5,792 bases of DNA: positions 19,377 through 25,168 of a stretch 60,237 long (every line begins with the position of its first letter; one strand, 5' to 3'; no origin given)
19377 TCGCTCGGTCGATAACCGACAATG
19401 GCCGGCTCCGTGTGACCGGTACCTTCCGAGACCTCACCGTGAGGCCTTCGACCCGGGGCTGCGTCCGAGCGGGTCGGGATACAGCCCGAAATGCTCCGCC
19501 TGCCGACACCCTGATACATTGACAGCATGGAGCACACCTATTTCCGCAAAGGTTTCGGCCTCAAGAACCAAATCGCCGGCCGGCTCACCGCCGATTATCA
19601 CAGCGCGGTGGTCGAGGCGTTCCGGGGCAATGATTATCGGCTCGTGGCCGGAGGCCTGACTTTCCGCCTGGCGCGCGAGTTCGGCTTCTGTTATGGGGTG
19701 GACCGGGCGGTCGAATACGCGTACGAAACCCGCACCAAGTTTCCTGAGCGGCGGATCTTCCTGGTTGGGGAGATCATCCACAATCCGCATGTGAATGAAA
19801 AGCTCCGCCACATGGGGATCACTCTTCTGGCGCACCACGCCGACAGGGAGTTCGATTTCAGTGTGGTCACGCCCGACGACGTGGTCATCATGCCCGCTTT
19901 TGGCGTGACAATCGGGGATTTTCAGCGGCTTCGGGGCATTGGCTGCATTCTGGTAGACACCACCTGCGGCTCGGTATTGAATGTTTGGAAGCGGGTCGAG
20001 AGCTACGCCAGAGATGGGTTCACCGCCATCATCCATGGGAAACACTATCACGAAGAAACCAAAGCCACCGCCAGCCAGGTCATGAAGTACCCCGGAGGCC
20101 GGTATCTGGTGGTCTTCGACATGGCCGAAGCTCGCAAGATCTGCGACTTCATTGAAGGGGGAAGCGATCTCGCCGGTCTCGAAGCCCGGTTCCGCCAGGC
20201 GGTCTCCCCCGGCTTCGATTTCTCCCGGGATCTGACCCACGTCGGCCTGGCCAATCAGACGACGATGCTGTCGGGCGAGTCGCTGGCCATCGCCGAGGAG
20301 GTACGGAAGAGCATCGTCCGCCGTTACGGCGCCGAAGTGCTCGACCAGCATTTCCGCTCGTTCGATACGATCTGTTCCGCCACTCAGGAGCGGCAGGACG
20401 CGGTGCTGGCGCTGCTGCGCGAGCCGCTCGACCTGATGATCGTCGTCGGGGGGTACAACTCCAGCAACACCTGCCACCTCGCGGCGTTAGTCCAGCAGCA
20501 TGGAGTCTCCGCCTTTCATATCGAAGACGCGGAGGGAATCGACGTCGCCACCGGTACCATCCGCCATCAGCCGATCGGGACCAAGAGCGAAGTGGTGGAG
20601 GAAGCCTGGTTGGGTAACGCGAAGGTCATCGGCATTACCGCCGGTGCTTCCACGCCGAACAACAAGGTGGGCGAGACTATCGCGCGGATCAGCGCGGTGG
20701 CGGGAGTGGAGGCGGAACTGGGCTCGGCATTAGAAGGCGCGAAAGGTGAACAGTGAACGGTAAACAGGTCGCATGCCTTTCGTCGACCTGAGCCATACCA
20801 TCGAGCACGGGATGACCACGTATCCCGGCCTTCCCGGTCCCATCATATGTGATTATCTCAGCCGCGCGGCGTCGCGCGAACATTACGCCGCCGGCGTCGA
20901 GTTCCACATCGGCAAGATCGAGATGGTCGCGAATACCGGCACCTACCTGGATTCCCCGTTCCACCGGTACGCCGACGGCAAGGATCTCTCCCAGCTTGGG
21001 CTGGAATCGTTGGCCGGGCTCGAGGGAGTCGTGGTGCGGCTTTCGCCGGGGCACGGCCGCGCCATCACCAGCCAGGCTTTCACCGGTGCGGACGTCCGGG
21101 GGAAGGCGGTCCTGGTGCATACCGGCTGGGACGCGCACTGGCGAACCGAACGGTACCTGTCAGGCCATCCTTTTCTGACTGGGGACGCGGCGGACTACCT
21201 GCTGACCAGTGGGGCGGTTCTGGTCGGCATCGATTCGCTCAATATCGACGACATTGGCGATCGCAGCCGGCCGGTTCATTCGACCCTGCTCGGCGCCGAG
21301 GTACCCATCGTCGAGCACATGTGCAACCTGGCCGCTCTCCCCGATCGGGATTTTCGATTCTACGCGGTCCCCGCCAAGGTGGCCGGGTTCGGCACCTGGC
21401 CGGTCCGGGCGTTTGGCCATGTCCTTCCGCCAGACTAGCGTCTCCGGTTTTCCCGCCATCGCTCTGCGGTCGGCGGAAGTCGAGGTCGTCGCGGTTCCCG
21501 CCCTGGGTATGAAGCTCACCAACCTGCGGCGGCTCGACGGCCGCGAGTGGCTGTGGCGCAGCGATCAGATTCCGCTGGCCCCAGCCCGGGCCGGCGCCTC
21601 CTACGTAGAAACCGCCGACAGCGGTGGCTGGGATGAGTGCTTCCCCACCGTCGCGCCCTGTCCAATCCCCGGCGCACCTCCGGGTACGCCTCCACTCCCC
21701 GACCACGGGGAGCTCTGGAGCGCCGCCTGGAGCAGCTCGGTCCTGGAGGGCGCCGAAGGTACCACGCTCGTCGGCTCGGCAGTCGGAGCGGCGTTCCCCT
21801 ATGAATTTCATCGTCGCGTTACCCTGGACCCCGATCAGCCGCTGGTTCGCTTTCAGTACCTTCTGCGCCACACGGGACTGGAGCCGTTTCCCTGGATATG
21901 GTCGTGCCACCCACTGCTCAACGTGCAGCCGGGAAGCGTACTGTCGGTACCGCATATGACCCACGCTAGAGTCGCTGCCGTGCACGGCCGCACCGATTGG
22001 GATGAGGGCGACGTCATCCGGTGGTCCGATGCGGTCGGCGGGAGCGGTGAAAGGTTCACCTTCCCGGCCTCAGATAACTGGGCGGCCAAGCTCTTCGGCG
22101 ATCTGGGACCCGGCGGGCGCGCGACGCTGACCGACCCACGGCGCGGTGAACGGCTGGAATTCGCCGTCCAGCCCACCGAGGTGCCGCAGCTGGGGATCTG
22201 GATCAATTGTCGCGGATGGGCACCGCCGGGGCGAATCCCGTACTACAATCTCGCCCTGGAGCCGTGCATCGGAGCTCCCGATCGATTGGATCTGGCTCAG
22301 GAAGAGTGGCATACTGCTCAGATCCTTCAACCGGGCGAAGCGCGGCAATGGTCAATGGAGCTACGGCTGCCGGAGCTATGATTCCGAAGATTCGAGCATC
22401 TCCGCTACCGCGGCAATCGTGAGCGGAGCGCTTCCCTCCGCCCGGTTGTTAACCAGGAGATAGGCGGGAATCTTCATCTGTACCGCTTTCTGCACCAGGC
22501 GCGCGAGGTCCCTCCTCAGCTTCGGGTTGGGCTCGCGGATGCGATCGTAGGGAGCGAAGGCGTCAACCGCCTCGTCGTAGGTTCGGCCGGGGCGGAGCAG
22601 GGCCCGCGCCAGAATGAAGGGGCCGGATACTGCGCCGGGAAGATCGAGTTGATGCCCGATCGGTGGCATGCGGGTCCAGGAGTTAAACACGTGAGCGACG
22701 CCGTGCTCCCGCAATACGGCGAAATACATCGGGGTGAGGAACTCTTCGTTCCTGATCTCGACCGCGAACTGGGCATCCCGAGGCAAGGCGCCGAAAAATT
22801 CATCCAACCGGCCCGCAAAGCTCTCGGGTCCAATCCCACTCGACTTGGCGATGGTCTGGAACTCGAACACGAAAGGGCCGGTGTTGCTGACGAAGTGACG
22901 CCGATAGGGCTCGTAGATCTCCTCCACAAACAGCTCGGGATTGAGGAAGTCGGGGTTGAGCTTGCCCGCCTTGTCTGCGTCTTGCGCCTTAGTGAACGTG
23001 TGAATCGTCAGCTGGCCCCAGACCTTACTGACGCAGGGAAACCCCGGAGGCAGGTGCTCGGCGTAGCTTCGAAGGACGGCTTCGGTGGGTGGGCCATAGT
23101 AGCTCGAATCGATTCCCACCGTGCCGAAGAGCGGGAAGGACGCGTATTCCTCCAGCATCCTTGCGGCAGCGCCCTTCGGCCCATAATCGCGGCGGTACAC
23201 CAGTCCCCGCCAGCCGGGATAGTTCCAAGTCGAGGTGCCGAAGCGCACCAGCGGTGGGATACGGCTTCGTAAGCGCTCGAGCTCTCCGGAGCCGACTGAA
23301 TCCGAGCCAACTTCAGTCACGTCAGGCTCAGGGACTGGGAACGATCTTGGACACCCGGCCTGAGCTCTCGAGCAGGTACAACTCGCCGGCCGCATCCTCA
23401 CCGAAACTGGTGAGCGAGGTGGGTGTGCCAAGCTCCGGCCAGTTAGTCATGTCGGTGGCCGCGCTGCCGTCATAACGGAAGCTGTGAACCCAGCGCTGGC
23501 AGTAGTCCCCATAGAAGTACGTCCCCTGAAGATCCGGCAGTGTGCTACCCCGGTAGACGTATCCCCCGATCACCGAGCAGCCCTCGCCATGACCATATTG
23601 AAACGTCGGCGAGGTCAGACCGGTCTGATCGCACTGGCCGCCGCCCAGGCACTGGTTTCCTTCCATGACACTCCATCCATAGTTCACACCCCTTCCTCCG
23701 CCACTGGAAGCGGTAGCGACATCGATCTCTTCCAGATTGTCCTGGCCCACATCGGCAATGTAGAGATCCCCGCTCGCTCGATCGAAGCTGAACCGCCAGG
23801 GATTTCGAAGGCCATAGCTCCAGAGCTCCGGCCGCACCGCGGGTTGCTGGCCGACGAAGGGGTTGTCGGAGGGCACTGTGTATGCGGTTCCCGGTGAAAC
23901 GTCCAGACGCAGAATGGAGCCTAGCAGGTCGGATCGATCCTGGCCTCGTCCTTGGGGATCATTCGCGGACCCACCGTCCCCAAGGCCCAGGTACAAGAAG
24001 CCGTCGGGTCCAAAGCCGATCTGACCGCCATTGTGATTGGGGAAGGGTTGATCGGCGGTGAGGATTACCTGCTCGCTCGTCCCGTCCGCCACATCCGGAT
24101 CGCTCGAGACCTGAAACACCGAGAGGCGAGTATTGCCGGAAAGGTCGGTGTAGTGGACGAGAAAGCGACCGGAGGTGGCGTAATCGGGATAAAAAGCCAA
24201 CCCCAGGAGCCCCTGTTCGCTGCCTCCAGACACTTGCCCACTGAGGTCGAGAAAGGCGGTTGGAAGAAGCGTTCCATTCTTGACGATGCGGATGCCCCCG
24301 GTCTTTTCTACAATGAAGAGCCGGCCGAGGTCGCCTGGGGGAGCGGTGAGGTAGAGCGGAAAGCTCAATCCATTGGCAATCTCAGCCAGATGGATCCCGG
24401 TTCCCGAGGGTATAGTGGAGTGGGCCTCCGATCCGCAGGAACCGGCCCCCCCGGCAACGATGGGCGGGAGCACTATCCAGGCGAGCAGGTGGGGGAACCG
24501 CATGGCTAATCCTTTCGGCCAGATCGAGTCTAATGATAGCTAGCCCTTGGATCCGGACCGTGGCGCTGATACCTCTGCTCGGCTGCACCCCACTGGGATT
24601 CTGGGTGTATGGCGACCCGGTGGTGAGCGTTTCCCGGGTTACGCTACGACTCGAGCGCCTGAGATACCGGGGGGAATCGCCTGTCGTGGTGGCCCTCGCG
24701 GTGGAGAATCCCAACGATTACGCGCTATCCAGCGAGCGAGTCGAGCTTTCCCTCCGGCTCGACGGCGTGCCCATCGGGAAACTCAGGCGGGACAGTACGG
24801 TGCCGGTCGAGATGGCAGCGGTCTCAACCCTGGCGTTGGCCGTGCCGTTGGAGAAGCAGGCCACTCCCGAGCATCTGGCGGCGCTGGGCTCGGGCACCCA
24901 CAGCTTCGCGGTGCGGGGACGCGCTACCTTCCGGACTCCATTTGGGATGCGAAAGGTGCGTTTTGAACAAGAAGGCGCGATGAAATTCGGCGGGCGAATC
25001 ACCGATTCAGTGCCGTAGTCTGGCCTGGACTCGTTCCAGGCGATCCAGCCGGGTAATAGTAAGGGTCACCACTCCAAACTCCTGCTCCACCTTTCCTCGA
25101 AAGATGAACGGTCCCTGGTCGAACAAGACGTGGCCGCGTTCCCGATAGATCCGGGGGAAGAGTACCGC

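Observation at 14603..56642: Dense family of 7-/8-nt tandem-repeat arrays, mostly as inverted array pairs at gene borders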

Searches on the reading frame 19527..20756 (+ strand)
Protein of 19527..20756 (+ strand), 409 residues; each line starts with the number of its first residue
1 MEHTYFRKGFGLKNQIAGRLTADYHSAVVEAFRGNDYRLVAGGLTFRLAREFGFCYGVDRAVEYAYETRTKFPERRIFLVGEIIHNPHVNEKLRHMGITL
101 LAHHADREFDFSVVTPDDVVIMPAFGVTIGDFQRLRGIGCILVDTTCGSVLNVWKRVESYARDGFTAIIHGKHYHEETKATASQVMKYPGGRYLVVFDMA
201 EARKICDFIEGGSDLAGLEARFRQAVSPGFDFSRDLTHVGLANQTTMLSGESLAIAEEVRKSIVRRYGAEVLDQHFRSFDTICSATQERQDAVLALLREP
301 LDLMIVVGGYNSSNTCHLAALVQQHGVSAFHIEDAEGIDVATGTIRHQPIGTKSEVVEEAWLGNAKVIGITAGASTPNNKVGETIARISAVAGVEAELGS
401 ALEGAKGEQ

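Call 61: search_protein_families(library=pfam, proteins=[window:19527-20756:+], max_evalue=0.001)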
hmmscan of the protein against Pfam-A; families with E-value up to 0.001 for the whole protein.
window:19527-20756:+ (409 aa): 1 family
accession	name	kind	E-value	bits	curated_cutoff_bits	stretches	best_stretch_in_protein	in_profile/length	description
PF02401.23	LYTB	-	5.2e-70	236.2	24.5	1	48-388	3-266/267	LytB protein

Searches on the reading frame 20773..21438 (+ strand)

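Call 61: search_protein_families(library=pfam, proteins=[window:20773-21438:+], max_evalue=0.001)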
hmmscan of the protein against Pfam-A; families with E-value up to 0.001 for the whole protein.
window:20773-21438:+ (221 aa): 1 family
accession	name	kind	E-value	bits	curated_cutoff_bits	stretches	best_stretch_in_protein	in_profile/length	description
PF04199.19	Cyclase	-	1.8e-23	83.8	23.1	1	4-159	1-141/142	Putative cyclase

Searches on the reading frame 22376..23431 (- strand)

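Call 61: search_protein_families(library=pfam, proteins=[window:22376-23431:-], max_evalue=0.001)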
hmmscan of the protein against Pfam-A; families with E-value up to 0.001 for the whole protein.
window:22376-23431:- (351 aa): 1 family
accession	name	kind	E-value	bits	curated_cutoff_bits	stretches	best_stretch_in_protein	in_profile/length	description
PF01904.24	DUF72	-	2.1e-27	97.1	25.3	1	83-345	1-217/217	Protein of unknown function DUF72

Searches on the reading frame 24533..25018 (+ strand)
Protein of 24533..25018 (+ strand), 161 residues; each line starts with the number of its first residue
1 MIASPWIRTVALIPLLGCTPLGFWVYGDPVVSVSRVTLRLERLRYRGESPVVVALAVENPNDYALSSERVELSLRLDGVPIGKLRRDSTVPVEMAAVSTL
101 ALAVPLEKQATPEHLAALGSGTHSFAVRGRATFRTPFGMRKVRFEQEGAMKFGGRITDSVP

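Call 61: search_protein_families(library=pfam, proteins=[window:24533-25018:+], max_evalue=0.001)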
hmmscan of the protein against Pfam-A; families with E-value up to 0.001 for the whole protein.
window:24533-25018:+ (161 aa): 1 family
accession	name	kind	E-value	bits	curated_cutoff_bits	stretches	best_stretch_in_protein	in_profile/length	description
PF03168.19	LEA_2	-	9.9e-09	36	25.4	1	55-148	2-98/98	Late embryogenesis abundant protein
